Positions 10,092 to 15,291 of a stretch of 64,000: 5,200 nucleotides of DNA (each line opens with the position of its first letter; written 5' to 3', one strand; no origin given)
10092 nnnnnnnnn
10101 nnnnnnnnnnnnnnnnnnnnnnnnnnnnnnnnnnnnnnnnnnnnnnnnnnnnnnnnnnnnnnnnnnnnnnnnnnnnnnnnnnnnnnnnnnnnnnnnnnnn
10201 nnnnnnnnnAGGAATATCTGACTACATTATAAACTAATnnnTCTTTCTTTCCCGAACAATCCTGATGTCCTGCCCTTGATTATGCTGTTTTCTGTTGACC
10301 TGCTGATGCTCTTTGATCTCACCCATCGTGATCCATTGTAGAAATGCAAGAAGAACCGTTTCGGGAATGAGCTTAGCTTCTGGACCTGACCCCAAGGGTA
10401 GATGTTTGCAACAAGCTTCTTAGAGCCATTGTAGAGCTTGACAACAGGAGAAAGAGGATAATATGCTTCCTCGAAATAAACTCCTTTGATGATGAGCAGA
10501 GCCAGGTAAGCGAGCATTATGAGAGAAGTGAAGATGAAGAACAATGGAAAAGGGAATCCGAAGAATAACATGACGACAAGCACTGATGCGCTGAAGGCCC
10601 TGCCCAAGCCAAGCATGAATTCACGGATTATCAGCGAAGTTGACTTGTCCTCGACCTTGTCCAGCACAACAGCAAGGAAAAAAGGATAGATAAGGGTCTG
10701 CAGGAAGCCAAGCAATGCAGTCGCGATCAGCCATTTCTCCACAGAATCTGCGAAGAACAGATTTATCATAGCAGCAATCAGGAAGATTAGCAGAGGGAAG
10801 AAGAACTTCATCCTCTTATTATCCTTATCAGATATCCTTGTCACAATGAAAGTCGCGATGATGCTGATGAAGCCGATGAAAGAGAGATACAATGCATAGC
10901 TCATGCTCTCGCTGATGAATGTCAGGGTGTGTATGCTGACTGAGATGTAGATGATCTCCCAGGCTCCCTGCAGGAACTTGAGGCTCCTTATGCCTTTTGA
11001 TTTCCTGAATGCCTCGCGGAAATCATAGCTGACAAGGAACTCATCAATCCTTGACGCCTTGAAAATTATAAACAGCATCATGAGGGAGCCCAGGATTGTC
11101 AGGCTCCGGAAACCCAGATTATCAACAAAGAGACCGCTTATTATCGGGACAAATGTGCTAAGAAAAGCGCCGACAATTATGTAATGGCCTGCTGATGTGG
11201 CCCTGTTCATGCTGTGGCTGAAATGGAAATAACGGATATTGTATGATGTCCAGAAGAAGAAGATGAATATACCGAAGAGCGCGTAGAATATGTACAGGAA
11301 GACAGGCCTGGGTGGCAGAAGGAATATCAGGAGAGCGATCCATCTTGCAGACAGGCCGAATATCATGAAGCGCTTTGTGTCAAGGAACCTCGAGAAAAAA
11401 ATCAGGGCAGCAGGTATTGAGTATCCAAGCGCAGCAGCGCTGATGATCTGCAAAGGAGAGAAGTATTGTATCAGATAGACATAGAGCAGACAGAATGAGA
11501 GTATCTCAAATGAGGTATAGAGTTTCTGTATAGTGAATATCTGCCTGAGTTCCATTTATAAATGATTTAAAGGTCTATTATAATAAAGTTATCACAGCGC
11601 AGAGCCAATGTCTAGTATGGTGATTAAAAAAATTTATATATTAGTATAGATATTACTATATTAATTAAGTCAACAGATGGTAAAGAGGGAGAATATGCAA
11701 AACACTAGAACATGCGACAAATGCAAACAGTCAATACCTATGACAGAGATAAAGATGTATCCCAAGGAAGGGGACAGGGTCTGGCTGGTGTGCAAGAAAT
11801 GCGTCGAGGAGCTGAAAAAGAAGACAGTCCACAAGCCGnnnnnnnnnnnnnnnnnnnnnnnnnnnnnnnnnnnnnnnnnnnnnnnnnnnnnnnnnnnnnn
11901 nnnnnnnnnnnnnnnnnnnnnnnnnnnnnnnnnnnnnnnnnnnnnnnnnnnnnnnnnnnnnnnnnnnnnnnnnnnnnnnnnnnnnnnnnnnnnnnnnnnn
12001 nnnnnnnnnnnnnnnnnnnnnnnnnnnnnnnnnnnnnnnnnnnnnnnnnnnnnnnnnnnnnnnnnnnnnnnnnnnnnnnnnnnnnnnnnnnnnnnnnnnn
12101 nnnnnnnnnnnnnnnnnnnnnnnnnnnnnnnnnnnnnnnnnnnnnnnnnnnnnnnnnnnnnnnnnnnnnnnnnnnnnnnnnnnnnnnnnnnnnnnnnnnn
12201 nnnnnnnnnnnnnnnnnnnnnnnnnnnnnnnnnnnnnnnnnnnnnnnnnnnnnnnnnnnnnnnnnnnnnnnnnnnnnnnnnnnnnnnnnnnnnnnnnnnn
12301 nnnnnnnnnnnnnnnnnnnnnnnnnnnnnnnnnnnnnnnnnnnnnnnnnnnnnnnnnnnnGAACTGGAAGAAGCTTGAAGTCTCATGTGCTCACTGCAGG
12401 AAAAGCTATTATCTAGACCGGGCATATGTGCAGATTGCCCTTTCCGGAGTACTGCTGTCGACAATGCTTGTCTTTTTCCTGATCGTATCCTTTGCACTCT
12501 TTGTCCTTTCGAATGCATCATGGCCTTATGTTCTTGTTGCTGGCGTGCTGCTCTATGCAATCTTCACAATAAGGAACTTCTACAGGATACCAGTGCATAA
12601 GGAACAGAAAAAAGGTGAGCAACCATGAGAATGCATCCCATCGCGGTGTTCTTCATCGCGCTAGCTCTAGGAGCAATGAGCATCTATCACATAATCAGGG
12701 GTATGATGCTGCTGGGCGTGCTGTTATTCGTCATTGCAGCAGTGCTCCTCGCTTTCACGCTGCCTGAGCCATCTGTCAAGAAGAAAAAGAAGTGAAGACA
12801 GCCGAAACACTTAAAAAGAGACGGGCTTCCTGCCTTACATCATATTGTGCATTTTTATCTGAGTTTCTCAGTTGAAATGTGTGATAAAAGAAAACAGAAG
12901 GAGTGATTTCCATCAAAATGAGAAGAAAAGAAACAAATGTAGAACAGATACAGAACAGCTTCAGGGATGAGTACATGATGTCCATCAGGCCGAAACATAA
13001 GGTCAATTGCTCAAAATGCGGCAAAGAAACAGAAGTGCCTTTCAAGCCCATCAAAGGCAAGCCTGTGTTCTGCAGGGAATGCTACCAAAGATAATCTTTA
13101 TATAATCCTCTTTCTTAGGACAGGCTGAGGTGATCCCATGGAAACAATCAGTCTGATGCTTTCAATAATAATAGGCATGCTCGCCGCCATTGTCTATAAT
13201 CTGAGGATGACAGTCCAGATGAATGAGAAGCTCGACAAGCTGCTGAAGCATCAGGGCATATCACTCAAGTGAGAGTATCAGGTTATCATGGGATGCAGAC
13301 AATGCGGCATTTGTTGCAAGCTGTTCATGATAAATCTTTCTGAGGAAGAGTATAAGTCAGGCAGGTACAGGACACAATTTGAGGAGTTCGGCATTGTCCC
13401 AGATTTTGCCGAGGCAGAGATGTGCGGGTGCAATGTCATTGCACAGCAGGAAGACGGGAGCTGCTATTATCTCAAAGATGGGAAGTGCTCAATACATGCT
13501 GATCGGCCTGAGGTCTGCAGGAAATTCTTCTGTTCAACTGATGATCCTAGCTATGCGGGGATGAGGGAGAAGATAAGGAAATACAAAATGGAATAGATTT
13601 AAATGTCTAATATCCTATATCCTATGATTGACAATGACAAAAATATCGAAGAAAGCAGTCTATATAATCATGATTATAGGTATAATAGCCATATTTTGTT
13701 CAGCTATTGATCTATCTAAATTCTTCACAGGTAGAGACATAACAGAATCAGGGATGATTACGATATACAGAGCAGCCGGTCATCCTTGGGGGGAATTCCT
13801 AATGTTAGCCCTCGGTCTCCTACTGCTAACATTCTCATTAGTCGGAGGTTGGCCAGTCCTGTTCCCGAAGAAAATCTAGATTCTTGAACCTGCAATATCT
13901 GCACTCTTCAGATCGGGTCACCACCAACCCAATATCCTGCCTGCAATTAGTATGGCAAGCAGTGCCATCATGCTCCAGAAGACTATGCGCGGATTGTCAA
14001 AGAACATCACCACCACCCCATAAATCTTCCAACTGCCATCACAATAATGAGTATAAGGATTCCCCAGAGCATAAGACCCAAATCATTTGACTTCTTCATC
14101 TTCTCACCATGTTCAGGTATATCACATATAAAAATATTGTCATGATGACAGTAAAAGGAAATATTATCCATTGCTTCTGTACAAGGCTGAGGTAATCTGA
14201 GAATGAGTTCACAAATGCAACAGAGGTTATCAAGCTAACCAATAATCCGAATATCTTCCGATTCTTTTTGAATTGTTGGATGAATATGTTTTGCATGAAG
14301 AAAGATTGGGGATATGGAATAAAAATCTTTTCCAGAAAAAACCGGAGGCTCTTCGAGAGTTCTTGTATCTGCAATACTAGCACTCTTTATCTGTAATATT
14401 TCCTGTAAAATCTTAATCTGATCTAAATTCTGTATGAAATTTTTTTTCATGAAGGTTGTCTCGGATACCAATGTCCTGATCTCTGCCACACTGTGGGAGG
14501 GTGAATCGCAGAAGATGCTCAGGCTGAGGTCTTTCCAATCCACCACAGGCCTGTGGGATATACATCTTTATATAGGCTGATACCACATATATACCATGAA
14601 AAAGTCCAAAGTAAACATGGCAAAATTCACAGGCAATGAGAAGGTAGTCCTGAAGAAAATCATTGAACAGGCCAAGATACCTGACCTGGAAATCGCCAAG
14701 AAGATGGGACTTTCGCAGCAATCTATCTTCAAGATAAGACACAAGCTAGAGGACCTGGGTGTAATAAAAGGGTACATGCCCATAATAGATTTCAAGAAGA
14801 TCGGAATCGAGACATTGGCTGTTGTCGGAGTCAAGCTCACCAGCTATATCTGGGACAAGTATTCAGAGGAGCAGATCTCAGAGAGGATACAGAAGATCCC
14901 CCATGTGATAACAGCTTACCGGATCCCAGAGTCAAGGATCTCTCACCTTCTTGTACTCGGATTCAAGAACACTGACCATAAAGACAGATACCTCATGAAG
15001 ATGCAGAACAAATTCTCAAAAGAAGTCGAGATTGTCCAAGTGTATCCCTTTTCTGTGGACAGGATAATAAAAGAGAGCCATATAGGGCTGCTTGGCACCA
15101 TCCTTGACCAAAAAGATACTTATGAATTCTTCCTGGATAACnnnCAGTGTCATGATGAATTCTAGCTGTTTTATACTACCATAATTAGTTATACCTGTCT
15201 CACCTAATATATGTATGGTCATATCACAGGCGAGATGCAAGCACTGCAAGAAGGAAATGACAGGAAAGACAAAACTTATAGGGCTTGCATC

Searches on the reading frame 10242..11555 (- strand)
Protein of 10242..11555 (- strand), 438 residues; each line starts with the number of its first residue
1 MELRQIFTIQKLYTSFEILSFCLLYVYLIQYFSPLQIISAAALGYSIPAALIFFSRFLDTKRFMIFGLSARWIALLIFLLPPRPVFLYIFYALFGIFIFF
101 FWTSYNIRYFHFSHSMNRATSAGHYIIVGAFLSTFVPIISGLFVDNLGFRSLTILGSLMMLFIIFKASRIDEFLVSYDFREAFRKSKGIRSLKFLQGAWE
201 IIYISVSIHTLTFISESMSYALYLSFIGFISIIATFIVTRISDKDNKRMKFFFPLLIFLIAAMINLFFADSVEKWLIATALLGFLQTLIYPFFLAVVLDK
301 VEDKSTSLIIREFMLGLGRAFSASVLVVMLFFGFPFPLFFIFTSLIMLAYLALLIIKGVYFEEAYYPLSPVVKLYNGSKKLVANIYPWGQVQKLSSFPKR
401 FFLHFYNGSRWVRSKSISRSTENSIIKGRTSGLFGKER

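Call 15: search_protein_families(library=ncbifam, proteins=[window:10242-11555:-], max_evalue=1e-8)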
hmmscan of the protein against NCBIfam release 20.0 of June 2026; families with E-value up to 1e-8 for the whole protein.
window:10242-11555:- (438 aa): 0 families

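Call 46: search_protein_families(library=pfam, proteins=[window:10242-11555:-], max_evalue=0.01)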
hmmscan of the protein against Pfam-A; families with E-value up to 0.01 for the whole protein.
window:10242-11555:- (438 aa): 1 family
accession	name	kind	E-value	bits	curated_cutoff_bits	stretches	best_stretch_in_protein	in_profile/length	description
PF07690.21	MFS_1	-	7.9e-12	45.2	33.4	1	18-322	14-346/347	Major Facilitator Superfamily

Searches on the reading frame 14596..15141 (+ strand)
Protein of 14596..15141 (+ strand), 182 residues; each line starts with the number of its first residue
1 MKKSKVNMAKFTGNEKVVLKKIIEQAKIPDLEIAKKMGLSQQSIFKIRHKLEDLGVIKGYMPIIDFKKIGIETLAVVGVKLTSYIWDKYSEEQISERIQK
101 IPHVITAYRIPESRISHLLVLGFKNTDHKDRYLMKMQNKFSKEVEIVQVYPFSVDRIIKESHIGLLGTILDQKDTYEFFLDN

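Call 47: search_protein_families(library=pfam, proteins=[window:14596-15141:+], max_evalue=0.01)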
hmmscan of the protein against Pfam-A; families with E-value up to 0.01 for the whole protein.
window:14596-15141:+ (182 aa): 2 families
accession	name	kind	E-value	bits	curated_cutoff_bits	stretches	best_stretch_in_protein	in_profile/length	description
PF01047.28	MarR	-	0.0048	17.2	24.6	1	17-57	7-47/59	MarR family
PF13412.12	HTH_24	-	0.0097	15.9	21.9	0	22-58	12-48/48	Winged helix-turn-helix DNA-binding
